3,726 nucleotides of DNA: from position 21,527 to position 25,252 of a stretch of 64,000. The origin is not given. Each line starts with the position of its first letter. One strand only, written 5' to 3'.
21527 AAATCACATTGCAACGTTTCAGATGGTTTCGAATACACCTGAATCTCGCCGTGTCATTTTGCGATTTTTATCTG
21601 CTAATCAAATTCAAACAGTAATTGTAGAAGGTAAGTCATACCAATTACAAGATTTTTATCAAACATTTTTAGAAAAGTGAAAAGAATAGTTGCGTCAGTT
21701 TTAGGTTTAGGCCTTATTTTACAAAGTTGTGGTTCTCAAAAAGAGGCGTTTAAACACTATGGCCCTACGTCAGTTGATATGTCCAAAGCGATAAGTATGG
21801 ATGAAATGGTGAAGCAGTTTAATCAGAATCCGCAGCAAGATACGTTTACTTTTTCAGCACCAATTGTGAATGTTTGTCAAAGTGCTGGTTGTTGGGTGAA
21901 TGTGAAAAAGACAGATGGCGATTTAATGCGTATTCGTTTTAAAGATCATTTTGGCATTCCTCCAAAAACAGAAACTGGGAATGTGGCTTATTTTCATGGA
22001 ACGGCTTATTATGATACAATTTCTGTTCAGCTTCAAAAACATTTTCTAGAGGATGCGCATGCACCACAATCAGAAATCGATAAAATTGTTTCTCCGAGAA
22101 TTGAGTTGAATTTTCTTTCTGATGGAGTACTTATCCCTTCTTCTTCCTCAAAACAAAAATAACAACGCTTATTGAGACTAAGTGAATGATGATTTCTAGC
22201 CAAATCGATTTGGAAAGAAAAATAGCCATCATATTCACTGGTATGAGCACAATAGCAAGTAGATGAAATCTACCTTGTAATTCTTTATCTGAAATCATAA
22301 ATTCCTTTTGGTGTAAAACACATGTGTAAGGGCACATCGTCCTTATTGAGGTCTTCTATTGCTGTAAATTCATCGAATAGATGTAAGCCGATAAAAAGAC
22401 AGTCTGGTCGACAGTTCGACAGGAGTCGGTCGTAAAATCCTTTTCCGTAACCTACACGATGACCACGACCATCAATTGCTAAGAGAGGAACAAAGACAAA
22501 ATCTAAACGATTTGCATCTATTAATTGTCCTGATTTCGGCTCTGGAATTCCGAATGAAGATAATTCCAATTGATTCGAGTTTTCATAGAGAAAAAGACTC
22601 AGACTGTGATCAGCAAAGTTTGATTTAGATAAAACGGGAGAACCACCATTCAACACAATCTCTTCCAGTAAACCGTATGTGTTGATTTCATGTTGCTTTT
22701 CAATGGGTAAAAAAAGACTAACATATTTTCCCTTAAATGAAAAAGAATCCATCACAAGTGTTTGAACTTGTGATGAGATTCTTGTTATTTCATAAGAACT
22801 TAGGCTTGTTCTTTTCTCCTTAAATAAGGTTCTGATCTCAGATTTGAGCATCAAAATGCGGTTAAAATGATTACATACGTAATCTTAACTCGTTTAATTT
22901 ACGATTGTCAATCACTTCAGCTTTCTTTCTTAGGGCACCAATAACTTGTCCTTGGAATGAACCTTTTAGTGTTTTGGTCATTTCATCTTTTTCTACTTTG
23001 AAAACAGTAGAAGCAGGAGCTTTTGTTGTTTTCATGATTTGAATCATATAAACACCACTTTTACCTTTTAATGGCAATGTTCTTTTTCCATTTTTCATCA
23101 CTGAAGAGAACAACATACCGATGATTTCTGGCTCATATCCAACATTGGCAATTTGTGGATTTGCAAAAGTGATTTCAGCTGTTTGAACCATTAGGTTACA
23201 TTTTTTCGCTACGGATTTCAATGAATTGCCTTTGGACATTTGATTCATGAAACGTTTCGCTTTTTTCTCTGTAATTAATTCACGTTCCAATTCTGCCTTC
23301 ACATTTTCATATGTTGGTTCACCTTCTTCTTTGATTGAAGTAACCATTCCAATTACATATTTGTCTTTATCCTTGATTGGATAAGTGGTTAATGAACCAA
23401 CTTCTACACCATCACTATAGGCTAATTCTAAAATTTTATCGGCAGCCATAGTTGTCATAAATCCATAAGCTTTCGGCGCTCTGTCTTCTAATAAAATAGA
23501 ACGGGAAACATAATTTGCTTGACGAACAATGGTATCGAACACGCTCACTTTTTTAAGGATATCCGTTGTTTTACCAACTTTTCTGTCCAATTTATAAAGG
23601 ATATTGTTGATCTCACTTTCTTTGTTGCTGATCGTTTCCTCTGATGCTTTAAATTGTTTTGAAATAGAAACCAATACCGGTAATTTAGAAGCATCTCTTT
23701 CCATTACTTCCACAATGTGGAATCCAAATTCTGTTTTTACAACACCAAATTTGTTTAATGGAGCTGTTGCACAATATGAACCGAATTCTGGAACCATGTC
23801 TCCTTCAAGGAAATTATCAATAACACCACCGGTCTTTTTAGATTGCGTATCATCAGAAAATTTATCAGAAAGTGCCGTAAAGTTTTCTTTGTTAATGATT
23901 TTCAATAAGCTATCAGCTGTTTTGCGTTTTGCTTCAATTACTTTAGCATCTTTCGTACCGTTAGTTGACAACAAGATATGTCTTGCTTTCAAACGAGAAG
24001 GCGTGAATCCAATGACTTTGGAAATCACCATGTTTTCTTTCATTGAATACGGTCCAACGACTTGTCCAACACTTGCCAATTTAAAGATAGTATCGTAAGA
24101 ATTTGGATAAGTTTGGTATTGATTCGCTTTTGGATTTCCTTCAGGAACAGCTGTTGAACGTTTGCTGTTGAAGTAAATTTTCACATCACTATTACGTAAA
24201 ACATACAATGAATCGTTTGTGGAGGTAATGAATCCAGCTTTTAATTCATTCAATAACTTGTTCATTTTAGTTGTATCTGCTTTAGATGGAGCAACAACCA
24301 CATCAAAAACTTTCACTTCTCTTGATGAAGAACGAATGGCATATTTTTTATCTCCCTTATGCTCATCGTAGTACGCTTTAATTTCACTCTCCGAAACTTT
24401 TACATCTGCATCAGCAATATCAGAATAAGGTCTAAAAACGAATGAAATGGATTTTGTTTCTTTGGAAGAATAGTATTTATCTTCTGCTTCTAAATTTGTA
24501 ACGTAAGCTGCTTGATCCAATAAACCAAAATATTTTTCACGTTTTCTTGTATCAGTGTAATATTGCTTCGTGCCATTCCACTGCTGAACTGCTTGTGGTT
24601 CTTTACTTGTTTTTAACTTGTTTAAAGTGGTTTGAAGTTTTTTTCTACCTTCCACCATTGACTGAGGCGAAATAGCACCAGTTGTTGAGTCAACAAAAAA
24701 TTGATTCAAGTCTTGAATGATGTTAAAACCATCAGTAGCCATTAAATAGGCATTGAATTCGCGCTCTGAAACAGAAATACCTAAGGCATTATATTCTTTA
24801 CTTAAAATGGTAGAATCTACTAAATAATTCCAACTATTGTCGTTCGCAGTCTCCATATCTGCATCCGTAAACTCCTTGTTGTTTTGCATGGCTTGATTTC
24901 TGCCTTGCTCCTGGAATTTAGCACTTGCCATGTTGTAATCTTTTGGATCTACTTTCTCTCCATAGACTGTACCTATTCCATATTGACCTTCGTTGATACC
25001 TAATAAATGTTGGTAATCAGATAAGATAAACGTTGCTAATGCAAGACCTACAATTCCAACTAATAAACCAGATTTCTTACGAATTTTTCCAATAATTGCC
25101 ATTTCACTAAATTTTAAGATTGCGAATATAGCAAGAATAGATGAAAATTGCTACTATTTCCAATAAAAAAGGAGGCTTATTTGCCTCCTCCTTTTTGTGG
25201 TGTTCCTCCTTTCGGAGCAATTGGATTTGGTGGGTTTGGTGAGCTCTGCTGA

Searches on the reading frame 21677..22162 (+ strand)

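Call 7: search_protein_families(library=pfam, proteins=[window:21677-22162:+], max_evalue=0.001)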
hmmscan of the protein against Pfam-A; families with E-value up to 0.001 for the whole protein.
window:21677-22162:+ (161 aa): 1 family
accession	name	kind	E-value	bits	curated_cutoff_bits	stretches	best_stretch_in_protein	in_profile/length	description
PF16267.10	DUF4920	-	5.7e-16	58.8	25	1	57-129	13-85/87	Domain of unknown function (DUF4920)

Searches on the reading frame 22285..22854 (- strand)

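Call 7: search_protein_families(library=pfam, proteins=[window:22285-22854:-], max_evalue=0.001)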
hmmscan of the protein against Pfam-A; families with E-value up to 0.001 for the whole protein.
window:22285-22854:- (189 aa): 1 family
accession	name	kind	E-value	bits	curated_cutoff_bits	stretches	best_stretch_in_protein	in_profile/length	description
PF01812.26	5-FTHF_cyc-lig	-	8.5e-25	88.2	27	1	4-182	1-186/186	5-formyltetrahydrofolate cyclo-ligase family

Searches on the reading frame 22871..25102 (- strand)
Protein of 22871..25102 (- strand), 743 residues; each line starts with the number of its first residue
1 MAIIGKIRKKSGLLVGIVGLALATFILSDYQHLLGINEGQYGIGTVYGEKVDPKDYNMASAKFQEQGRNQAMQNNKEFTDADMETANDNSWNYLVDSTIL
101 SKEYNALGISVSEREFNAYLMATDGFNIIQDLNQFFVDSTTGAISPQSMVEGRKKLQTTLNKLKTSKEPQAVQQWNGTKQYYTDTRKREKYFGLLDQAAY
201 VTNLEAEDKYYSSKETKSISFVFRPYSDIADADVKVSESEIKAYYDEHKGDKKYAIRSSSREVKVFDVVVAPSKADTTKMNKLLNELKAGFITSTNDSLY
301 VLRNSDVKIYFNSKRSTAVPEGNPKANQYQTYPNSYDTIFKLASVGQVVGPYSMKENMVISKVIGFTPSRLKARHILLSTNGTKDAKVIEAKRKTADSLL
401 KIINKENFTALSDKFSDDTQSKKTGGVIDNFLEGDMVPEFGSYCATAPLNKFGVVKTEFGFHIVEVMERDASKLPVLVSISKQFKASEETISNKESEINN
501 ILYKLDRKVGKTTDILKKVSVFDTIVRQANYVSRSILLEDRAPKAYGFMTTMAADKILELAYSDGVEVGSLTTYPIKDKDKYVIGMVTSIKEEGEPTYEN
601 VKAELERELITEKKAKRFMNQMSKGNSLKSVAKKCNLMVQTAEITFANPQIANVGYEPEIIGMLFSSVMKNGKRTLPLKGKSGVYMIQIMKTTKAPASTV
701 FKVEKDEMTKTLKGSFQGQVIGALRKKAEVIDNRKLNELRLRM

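Call 7: search_protein_families(library=pfam, proteins=[window:22871-25102:-], max_evalue=0.001)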
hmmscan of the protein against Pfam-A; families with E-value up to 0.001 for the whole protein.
window:22871-25102:- (743 aa): 5 families
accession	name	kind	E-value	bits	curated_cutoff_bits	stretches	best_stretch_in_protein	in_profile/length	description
PF13616.12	Rotamase_3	-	8.4e-23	81.6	22.5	1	368-469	13-115/116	PPIC-type PPIASE domain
PF13623.11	SurA_N_2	-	8.6e-22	78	28.5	1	5-149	2-141/145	SurA-like N-terminal domain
PF00639.27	Rotamase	-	6.4e-16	59.6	21.7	1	375-467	1-96/97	PPIC-type PPIASE domain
PF13145.12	Rotamase_2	-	9.2e-10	39.8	27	1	236-371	1-113/121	PPIC-type PPIASE domain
PF13624.11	SurA_N_3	-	4e-09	36.9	27.2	1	6-127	4-124/162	SurA-like N-terminal domain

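Call 25: search_protein_families(library=ncbifam, proteins=[window:22871-25102:-], max_evalue=0.001)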
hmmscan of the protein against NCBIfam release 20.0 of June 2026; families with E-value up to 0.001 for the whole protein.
window:22871-25102:- (743 aa): 4 families
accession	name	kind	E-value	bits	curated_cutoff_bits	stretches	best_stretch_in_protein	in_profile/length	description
NF002824.0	PRK02998.1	subfamily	1.2e-09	38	360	1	392-473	144-227/283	peptidylprolyl isomerase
NF002846.0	PRK03095.1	equivalog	1.5e-09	37.8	361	1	402-475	153-227/287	peptidylprolyl isomerase PrsA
NF011969.0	PRK15441.1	equivalog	6.5e-09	36.1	127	1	393-469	16-92/93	peptidylprolyl isomerase PpiC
NF000809.0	PRK00059.1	equivalog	3.4e-08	33.3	303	1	368-487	194-305/336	peptidylprolyl isomerase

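Call 64: find_encoding_contigs(protein=window:22871-25102:-, flank=1000, max_places=3)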
Protein window:22871-25102:- (743 aa): 1 contig read that carries it; 1 place shown.
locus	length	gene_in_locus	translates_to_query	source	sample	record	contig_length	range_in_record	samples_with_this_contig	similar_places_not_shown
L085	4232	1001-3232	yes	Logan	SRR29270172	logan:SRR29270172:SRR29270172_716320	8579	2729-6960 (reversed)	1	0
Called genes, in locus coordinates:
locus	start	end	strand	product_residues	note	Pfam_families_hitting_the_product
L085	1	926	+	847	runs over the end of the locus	?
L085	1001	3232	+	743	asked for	PF13623:SurA_N_2, PF13624:SurA_N_3, PF13145:Rotamase_2 (weak), PF13616:Rotamase_3, PF00639:Rotamase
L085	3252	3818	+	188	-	PF01812:5-FTHF_cyc-lig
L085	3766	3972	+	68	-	-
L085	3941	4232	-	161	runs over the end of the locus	PF16267:DUF4920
